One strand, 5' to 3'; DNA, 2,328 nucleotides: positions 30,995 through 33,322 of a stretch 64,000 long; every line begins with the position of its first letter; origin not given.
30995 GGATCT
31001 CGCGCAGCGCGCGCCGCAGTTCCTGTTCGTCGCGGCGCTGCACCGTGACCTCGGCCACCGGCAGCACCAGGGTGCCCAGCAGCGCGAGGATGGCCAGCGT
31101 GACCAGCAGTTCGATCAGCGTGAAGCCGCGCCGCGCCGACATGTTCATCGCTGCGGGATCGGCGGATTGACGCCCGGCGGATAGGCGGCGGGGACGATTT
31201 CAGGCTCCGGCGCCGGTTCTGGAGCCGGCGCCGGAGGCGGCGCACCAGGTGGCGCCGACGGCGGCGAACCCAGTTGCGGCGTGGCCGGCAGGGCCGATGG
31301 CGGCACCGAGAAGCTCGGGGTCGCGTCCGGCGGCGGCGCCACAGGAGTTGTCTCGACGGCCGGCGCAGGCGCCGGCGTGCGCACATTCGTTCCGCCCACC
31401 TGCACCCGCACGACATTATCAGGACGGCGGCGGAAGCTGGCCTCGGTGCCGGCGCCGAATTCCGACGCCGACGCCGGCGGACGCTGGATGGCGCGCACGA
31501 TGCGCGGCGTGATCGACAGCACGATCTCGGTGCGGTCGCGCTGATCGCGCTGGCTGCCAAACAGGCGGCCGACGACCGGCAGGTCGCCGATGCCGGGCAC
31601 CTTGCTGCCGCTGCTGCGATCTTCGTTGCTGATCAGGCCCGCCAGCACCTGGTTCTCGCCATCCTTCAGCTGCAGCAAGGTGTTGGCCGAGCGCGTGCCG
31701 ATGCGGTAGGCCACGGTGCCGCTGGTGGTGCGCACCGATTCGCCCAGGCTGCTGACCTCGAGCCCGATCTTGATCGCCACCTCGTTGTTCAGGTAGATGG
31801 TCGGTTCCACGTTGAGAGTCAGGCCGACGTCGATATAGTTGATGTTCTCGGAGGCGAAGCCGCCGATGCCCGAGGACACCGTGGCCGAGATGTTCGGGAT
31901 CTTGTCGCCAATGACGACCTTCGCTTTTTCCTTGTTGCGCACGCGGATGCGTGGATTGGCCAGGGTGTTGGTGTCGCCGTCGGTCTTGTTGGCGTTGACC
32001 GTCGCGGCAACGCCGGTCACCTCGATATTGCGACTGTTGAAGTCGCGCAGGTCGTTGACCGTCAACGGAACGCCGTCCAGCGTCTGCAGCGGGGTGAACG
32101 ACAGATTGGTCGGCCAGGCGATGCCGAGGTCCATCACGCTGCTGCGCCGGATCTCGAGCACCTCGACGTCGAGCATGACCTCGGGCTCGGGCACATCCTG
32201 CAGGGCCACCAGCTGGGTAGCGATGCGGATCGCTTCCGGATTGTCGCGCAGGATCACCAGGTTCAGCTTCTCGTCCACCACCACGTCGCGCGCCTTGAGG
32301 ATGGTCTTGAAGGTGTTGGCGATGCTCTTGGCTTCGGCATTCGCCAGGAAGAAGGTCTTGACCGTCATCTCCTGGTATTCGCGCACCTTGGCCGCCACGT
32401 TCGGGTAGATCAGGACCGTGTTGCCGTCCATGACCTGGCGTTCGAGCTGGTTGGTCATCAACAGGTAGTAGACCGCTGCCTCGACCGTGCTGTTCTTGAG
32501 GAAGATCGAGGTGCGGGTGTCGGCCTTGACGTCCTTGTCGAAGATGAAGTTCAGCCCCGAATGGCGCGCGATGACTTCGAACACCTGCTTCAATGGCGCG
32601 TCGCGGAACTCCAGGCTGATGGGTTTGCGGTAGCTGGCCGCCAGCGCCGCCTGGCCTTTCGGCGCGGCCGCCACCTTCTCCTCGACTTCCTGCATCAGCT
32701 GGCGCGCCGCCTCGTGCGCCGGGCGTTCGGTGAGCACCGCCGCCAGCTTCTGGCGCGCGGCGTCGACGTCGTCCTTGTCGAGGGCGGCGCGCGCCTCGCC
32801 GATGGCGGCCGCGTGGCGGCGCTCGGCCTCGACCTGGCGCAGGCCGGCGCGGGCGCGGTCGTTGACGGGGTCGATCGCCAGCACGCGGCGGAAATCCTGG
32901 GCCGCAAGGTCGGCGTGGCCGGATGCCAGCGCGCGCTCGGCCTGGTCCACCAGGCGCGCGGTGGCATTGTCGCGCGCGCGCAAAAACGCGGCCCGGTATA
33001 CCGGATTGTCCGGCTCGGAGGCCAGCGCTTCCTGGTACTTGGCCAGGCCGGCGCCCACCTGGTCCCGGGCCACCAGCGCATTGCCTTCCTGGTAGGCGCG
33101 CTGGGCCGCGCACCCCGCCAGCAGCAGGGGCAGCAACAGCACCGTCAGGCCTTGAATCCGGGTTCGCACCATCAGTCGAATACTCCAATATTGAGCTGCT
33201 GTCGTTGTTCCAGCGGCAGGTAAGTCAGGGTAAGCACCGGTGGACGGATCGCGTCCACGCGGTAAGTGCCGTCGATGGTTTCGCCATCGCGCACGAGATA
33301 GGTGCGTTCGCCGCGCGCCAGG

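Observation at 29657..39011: Eleven-gene GspG/F/E + PilMNOP-like + TPR-liposecretin operon: a type IV filament machine fitting neither the canonical T2SS nor the T4aP layout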

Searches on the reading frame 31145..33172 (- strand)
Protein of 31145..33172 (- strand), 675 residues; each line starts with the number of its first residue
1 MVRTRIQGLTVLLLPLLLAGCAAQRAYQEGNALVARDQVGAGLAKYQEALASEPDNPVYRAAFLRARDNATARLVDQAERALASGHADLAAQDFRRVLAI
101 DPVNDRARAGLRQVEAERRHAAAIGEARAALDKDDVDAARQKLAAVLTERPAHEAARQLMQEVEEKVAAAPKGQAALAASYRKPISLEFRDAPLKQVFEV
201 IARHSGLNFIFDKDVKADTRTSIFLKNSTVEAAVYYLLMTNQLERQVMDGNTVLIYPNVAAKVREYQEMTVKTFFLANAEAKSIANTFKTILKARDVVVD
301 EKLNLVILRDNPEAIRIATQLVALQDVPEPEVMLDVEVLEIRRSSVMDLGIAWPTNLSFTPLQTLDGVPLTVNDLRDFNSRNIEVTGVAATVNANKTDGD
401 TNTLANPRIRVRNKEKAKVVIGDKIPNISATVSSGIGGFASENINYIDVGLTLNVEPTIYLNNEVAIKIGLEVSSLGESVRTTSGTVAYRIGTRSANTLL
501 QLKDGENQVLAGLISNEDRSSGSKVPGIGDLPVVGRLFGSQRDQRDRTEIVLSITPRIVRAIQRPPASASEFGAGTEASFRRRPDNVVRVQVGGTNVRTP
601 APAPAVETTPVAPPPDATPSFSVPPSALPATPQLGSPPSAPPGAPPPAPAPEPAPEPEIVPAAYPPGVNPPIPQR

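Call 5: search_protein_families(library=pfam, proteins=[window:31145-33172:-], max_evalue=0.1)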
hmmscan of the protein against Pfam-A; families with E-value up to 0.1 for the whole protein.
window:31145-33172:- (675 aa): 8 families
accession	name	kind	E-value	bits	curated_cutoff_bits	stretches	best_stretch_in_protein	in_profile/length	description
PF00263.26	Secretin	-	9e-38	129.9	27.5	1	395-560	2-169/169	Bacterial type II and III secretion system protein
PF07660.19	STN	-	2.5e-08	34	28.4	1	207-257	1-51/52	Secretin and TonB N terminus short domain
PF03958.22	Secretin_N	-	3.1e-08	34.2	28.2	1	271-330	1-68/69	Bacterial type II/III secretion system short domain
PF16344.10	FecR_C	-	0.00032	21.1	24.4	1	187-255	2-70/70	FecR, C-terminal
PF21305.2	type_II_gspD_N0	-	0.001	19.3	27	1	187-241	1-52/71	GspD-like, N0 domain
PF13414.12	TPR_11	-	0.0065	16.6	26.8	0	30-57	1-28/42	TPR repeat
PF14559.12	TPR_19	-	0.018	15.8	25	0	81-114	1-34/68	Tetratricopeptide repeat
PF18939.6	DUF5686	-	0.055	12.3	39.2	1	390-467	492-569/669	Family of unknown function (DUF5686)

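Call 6: search_protein_families(library=ncbifam, proteins=[window:31145-33172:-], max_evalue=0.1)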
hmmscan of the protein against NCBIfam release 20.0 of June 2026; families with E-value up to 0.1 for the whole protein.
window:31145-33172:- (675 aa): 12 families
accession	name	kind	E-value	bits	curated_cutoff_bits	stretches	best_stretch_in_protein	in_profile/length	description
TIGR02515.1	IV_pilus_PilQ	subfamily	1e-45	156.5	284.35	2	388-559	261-427/428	type IV pilus secretin PilQ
TIGR02517.1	type_II_gspD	equivalog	1.9e-45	155.5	351.35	2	386-561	415-592/600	type II secretion system secretin GspD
NF010083.0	PRK13568.1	equivalog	5.3e-35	121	554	1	176-561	19-419/419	DNA uptake porin HofQ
TIGR02519.1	pilus_MshL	equivalog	9.2e-29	100.3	250.2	1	298-559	2-290/290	pilus (MSHA type) biogenesis protein MshL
NF007851.2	PRK10560.1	exception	2.9e-26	92.2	598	1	177-560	16-410/412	DNA uptake porin HofQ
TIGR02516.1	type_III_yscC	equivalog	4.4e-23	81.6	238.45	1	295-560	199-462/463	type III secretion system outer membrane ring subunit SctC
NF042912.1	Amuc_1098_fam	equivalog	1.1e-14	53.5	750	2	493-560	730-797/805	Amuc_1098 family type IV pilus outer membrane protein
NF040658.1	Myxo_OME_TraC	equivalog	1e-13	50.9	500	1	8-170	18-176/602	outer membrane exchange accessory lipoprotein TraC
NF011873.0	PRK15346.1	equivalog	2.3e-10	39.7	524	1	290-545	231-480/499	EscC/YscC/HrcC family type III secretion system outer membrane ring protein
TIGR02520.1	pilus_B_mal_scr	equivalog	1.3e-05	24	287.65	1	309-556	251-511/513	PilN family type IVB pilus formation outer membrane protein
NF041676.1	FecA_OM_dicitr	equivalog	0.0019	16.2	1100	1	182-303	27-144/773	TonB-dependent Fe(3+) dicitrate receptor FecA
TIGR02917.1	PEP_TPR_lipo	equivalog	0.072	10.9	312.2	0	58-116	487-544/899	XrtA/PEP-CTERM system TPR-repeat protein PrsT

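Call 61: search_solved_structures(query=window:31145-33172:-, max_evalue=0.00001)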
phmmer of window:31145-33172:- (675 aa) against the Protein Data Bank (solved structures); distinct sequences matched with E-value up to 0.00001: 21.
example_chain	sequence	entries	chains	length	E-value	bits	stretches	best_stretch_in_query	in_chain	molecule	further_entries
6w6m_A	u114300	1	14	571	3.1e-26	95.3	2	394-559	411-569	Type IV pilus secretin PilQ family protein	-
8jvb_A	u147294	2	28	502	4.8e-26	94.7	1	361-631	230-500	Type II and III secretion system protein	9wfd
6hcg_A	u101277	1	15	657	4.1e-24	88.3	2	399-583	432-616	Type II secretion system protein D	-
9sh1_A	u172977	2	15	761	6.8e-22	81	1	390-559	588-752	Type IV pilus biogenesis and competence protein PilQ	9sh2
4av2_A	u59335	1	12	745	3.5e-21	78.6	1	390-559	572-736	TYPE IV PILUS BIOGENESIS AND COMPETENCE PROTEIN PILQ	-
6i1x_A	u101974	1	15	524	5e-21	78.1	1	210-561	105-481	Type II secretion system protein D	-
9k8v_A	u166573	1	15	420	2.8e-20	75.7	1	388-560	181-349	General secretion pathway protein D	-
6i1y_A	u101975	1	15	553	3.4e-20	75.4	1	389-560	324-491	General secretion pathway protein GspD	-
5wq8_A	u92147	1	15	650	4.6e-20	74.9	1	389-560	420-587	Type II secretion system protein D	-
5wq9_A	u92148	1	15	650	2.6e-19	72.4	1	389-560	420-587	Type II secretion system protein D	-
9x0w_A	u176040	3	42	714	1.7e-18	69.8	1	394-560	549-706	Fimbrial assembly protein PilQ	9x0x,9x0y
5wq7_A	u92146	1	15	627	2.1e-18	69.4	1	397-561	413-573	Putative type II secretion system protein D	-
6ve2_A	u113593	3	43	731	2.2e-18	69.4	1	394-560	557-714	Fimbrial assembly protein PilQ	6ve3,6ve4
8odn_A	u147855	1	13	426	2.3e-18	69.3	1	392-562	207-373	RcpA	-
5wln_G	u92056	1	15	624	7.6e-18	67.6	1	299-561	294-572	Type II secretion system protein D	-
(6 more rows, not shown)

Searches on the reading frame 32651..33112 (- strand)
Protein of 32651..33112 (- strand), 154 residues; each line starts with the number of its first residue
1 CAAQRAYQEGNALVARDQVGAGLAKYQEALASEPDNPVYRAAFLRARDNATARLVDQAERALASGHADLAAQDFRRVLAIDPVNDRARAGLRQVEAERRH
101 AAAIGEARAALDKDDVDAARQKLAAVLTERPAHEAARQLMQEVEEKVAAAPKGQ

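Call 90: search_solved_structures(query=A6, max_evalue=10)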
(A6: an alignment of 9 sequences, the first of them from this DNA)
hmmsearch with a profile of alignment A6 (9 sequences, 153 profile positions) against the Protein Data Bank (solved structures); distinct sequences matched with E-value up to 10: 168 (the best 60 are shown).
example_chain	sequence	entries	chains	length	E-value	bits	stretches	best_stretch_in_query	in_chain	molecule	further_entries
9qhb_A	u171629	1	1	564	4.4e-22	81.8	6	8-85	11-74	Engineered tetratricopeptide repeat protein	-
8bu0_A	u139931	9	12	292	7.7e-17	64.7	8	7-40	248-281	Consensus tetratricopeptide repeat protein | Crystal structure of an 8-repeat consensus TPR superhelix with Zinc. | Monomer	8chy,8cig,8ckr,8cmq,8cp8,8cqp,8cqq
9qhc_A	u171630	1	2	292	1.8e-13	53.8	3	9-87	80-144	Engineered tetratricopeptide repeat protein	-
8ump_A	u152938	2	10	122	1e-11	48.1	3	54-94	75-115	T33-ml35-redesigned-TPR-domain-fold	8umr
3ieg_A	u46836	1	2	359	6.5e-11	45.5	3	55-127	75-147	DnaJ homolog subfamily C member 3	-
1na0_A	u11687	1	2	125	1.8e-10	44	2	7-92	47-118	designed protein CTPR3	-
3kd7_A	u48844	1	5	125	3e-10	43.3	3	57-91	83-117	CTPR390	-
2y4t_A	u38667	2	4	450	3.2e-10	43.2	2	10-127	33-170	DNAJ HOMOLOG SUBFAMILY C MEMBER 3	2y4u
5hrz_A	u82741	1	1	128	3.3e-10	43.2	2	5-91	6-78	TPR domain protein 1na0C3_3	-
7obi_A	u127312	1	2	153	6.9e-10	42.2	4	62-95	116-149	CTPR-rv4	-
2fo7_A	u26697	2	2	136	2.4e-09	40.4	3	6-38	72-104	SYNTHETIC CONSENSUS TPR PROTEIN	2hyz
8ch0_A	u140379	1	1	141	2.8e-09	40.2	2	7-86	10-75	Consensus tetratricopeptide repeat protein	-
6vl6_A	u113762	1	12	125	5.2e-09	39.3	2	5-91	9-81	T33_dn2A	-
6v8e_A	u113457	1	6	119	3e-08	36.8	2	10-91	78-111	Designed protein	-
9gzg_A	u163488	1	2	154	3.4e-08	36.7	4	53-92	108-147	Engineered CTPR protein with glutamic acids for conductivity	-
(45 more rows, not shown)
